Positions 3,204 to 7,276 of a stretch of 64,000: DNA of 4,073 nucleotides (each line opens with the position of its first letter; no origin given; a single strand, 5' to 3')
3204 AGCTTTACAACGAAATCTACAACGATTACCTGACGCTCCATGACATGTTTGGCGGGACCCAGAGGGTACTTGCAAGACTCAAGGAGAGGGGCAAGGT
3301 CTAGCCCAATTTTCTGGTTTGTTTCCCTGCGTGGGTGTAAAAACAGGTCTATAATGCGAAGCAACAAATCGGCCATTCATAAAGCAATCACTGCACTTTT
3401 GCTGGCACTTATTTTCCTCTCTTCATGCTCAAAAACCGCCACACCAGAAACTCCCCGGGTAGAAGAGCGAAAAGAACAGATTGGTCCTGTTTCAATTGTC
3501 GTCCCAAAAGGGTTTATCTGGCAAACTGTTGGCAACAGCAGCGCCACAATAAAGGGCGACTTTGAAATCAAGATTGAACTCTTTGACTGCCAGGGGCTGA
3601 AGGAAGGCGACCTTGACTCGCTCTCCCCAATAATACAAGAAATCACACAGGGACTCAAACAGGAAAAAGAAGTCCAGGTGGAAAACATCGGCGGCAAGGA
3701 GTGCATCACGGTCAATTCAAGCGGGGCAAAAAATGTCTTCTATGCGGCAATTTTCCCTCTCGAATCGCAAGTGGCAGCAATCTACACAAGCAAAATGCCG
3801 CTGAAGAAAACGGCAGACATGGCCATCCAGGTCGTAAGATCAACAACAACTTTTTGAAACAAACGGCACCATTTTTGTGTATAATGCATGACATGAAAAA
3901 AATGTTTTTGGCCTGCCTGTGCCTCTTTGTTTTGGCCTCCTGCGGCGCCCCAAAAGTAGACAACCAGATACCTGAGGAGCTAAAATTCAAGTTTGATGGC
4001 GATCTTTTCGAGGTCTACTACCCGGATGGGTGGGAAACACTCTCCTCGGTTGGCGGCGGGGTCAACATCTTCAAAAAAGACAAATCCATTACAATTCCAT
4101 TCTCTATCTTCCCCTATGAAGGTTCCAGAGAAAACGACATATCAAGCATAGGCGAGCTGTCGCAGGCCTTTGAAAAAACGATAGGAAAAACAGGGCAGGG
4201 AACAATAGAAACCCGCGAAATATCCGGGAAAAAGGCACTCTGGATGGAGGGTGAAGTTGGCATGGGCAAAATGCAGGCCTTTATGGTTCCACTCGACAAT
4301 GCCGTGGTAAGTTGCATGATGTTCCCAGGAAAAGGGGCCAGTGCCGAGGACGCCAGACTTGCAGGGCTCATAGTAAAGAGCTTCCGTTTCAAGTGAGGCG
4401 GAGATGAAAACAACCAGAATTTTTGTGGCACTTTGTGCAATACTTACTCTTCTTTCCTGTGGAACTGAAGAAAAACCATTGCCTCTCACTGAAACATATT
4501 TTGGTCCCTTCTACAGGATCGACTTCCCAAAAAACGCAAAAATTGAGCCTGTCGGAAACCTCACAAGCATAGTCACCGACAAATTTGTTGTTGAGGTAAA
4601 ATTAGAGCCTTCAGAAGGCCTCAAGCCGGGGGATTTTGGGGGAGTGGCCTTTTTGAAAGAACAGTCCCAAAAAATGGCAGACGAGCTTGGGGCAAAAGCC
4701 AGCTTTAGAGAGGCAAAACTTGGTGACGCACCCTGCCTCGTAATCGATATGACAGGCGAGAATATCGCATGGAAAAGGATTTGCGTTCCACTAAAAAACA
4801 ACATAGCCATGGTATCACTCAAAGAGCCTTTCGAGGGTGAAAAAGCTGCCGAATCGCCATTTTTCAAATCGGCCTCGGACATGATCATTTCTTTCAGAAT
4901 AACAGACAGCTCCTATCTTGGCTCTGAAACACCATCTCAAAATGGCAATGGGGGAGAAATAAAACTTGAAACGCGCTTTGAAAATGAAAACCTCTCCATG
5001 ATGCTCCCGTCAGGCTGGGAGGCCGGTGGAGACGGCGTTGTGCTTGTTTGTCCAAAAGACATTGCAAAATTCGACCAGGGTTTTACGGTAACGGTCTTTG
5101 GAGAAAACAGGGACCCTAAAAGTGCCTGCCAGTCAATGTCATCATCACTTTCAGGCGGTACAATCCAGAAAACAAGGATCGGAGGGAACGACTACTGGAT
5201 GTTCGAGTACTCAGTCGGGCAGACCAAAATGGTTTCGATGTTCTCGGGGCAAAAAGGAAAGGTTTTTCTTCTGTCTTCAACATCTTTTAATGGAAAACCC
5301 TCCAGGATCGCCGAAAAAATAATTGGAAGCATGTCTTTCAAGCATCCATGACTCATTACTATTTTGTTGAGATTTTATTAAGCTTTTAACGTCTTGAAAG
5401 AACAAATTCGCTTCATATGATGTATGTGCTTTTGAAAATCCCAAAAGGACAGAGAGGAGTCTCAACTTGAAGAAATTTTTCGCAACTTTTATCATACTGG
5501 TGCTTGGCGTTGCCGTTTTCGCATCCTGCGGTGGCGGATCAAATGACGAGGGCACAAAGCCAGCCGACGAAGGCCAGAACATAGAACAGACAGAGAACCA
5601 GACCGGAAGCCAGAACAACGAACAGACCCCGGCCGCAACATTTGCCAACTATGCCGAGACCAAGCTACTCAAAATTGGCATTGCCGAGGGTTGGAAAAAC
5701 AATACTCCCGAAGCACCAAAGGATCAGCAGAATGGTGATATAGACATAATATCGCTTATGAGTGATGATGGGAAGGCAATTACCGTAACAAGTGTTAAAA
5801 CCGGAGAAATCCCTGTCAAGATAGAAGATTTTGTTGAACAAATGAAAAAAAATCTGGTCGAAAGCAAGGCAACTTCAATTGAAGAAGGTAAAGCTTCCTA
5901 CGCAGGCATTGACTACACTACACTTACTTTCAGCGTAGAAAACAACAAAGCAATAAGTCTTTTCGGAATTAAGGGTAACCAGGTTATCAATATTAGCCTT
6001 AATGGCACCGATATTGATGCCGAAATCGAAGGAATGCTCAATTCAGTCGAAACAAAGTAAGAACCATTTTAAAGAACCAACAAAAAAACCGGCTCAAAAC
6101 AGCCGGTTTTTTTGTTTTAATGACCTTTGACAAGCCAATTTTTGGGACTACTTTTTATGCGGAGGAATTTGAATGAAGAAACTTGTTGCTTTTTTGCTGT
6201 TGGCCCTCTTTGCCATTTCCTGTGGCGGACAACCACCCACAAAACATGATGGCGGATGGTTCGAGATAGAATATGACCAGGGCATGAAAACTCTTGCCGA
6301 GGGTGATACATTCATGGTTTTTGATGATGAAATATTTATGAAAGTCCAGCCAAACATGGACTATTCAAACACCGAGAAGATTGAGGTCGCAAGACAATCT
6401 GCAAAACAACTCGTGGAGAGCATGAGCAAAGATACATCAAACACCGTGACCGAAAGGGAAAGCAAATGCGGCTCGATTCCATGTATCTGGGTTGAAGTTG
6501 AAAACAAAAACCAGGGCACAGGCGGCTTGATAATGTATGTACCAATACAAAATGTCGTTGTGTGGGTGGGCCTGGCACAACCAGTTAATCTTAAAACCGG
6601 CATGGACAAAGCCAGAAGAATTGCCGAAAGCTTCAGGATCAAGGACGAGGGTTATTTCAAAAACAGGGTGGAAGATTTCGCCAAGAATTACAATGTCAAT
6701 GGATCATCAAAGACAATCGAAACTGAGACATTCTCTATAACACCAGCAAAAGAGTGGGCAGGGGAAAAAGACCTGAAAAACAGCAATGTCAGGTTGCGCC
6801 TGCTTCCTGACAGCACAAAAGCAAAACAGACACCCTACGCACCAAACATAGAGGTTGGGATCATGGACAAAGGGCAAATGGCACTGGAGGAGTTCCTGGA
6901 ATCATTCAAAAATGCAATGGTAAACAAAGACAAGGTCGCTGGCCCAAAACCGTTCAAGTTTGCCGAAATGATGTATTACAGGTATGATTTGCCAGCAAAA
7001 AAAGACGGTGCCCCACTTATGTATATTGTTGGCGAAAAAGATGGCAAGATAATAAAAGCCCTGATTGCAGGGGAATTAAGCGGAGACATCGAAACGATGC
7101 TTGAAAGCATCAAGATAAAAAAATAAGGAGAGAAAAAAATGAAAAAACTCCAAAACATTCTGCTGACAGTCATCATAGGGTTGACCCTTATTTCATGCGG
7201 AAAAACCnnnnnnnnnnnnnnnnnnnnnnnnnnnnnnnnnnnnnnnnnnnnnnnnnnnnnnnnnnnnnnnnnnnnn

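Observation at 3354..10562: Tandem array of eight paralogous lipoprotein genes with one- and two-domain architectures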

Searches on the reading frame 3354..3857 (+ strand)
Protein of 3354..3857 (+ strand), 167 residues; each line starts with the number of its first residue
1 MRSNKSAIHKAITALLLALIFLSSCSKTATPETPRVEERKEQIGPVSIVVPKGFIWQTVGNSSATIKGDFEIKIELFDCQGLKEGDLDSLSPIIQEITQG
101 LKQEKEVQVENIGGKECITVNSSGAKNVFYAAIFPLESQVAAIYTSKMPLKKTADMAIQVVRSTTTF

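Call 5: search_protein_families(library=pfam, proteins=[window:3354-3857:+], max_evalue=1)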
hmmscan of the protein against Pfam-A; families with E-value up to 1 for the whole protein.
window:3354-3857:+ (167 aa): 0 families

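Call 6: search_protein_families(library=ncbifam, proteins=[window:3354-3857:+], max_evalue=1)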
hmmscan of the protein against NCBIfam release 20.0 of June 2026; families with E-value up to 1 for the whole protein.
window:3354-3857:+ (167 aa): 1 family
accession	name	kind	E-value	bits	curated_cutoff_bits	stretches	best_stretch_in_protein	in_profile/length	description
NF008423.0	PRK11251.1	equivalog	0.017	15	65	1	76-123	18-62/112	osmotically-inducible lipoprotein OsmE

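Call 66: search_protein_families(library=padloc, proteins=[window:3354-3857:+], max_evalue=0.1)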
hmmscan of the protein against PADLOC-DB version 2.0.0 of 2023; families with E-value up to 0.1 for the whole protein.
window:3354-3857:+ (167 aa): 0 families

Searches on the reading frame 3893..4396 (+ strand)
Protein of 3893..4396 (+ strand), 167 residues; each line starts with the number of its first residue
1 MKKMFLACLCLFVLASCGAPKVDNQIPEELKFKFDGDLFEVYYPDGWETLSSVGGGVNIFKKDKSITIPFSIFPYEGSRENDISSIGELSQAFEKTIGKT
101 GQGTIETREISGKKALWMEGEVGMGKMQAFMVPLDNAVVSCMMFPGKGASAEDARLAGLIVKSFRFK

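Call 5: search_protein_families(library=pfam, proteins=[window:3893-4396:+], max_evalue=1)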
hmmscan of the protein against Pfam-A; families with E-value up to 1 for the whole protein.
window:3893-4396:+ (167 aa): 1 family
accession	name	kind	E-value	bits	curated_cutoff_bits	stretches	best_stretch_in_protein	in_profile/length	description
PF01789.22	PsbP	-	0.029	14.9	23.5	1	35-98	9-72/155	PsbP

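Call 6: search_protein_families(library=ncbifam, proteins=[window:3893-4396:+], max_evalue=1)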
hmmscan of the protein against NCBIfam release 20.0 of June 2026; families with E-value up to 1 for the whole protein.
window:3893-4396:+ (167 aa): 0 families

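Call 66: search_protein_families(library=padloc, proteins=[window:3893-4396:+], max_evalue=0.1)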
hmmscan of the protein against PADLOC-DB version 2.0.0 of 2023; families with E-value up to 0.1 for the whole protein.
window:3893-4396:+ (167 aa): 0 families

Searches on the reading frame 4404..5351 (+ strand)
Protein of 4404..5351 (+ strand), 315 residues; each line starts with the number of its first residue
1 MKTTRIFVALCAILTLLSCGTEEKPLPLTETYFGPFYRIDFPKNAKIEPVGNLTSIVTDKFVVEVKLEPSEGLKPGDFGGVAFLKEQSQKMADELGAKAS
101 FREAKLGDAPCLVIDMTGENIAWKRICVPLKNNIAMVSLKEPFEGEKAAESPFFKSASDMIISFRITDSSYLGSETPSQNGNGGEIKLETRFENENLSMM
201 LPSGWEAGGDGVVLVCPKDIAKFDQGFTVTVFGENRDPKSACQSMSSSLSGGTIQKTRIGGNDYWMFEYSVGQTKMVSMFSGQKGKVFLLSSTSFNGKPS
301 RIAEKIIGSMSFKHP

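Call 5: search_protein_families(library=pfam, proteins=[window:4404-5351:+], max_evalue=1)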
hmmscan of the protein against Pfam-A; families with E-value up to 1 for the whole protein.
window:4404-5351:+ (315 aa): 1 family
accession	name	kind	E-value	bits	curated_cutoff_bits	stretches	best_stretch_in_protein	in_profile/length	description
PF08805.16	PilS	-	0.0067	16.9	22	1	211-275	59-120/138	PilS N terminal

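Call 6: search_protein_families(library=ncbifam, proteins=[window:4404-5351:+], max_evalue=1)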
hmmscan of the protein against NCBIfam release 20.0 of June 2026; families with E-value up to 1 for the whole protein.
window:4404-5351:+ (315 aa): 0 families

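Call 66: search_protein_families(library=padloc, proteins=[window:4404-5351:+], max_evalue=0.1)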
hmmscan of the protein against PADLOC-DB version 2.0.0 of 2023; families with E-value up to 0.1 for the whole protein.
window:4404-5351:+ (315 aa): 0 families

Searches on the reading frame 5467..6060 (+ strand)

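Call 5: search_protein_families(library=pfam, proteins=[window:5467-6060:+], max_evalue=1)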
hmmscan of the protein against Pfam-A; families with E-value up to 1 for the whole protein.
window:5467-6060:+ (197 aa): 1 family
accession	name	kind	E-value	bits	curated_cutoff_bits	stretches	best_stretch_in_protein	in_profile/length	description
PF05084.19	GRA6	-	0.0065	16.9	27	1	6-128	15-136/186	Granule antigen protein (GRA6)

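Call 6: search_protein_families(library=ncbifam, proteins=[window:5467-6060:+], max_evalue=1)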
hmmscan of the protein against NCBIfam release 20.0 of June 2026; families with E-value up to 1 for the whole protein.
window:5467-6060:+ (197 aa): 6 families
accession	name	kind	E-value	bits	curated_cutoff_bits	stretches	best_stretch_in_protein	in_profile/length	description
NF058647.1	lipo_LytA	equivalog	0.0021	18.3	110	1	1-73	1-62/107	acidic lipoprotein LytA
TIGR02813.1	omega_3_PfaA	subfamily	0.0048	13.6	1010.1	1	63-178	485-597/2582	polyketide-type polyunsaturated fatty acid synthase PfaA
NF050142.1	PG1828_fam_lipo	equivalog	0.026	15.2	50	1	1-27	1-25/59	PG1828 family lipoprotein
NF045774.1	cytochro_C551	exception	0.041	13.9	118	1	1-44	1-42/110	cytochrome c551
NF058595.1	invert_tail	domain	0.043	14.2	37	1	6-31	57-82/113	lipo-invert putative C-terminal anchoring domain-containing protein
NF053838.1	hit_Bd0108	equivalog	0.062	13.8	40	1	1-38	1-42/94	predatory lifecycle switch protein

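Call 66: search_protein_families(library=padloc, proteins=[window:5467-6060:+], max_evalue=0.1)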
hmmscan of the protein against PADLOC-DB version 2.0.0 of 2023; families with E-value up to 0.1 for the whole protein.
window:5467-6060:+ (197 aa): 0 families

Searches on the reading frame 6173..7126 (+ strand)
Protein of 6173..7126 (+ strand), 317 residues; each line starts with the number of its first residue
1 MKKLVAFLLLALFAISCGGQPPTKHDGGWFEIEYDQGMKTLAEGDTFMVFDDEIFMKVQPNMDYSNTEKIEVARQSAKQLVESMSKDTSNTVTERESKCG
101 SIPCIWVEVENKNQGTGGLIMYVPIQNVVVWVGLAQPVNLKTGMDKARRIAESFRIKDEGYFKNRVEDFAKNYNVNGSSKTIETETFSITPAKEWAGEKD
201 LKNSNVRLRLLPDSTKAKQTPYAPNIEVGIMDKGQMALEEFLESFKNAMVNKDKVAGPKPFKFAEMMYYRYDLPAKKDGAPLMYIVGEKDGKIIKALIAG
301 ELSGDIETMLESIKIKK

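Call 5: search_protein_families(library=pfam, proteins=[window:6173-7126:+], max_evalue=1)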
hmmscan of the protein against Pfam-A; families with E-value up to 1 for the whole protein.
window:6173-7126:+ (317 aa): 0 families

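Call 6: search_protein_families(library=ncbifam, proteins=[window:6173-7126:+], max_evalue=1)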
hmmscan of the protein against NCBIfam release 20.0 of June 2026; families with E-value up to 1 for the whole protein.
window:6173-7126:+ (317 aa): 0 families

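Call 8: find_encoding_contigs(protein=window:6173-7126:+, flank=10000, max_places=6)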
Protein window:6173-7126:+ (317 aa): 20 contigs read that carry it; 6 places shown.
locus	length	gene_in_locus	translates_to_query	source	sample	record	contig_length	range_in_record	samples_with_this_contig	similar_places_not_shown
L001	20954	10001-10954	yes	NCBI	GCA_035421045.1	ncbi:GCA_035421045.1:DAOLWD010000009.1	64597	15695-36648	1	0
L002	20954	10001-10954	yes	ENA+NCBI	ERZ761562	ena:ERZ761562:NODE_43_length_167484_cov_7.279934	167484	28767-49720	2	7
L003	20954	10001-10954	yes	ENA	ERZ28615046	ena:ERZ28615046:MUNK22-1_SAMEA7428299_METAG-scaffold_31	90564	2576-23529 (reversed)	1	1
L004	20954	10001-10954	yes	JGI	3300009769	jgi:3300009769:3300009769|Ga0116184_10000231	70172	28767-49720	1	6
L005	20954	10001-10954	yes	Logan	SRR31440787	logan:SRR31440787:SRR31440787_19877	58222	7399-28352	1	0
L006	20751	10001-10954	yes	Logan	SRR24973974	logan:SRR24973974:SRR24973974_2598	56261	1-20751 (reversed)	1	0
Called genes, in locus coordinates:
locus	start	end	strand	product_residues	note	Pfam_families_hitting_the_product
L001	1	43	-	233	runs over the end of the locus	PF01259:SAICAR_synt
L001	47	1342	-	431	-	PF00206:Lyase_1, PF10397:ADSL_C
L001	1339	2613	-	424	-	PF00709:Adenylsucc_synt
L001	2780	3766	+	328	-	PF01544:CorA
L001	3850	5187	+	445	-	-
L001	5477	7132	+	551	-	PF00370:FGGY_N, PF02782:FGGY_C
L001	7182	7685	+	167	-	-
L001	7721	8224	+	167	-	-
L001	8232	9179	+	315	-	-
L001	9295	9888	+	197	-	-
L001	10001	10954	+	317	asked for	-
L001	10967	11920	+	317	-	-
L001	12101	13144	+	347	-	-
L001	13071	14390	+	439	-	PF08308:PEGA (weak)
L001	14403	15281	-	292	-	-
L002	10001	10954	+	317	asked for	-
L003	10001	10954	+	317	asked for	-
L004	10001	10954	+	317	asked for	-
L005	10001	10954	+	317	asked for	-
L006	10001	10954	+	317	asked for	-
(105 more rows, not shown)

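Call 66: search_protein_families(library=padloc, proteins=[window:6173-7126:+], max_evalue=0.1)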
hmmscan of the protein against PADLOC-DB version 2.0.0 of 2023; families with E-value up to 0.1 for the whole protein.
window:6173-7126:+ (317 aa): 0 families
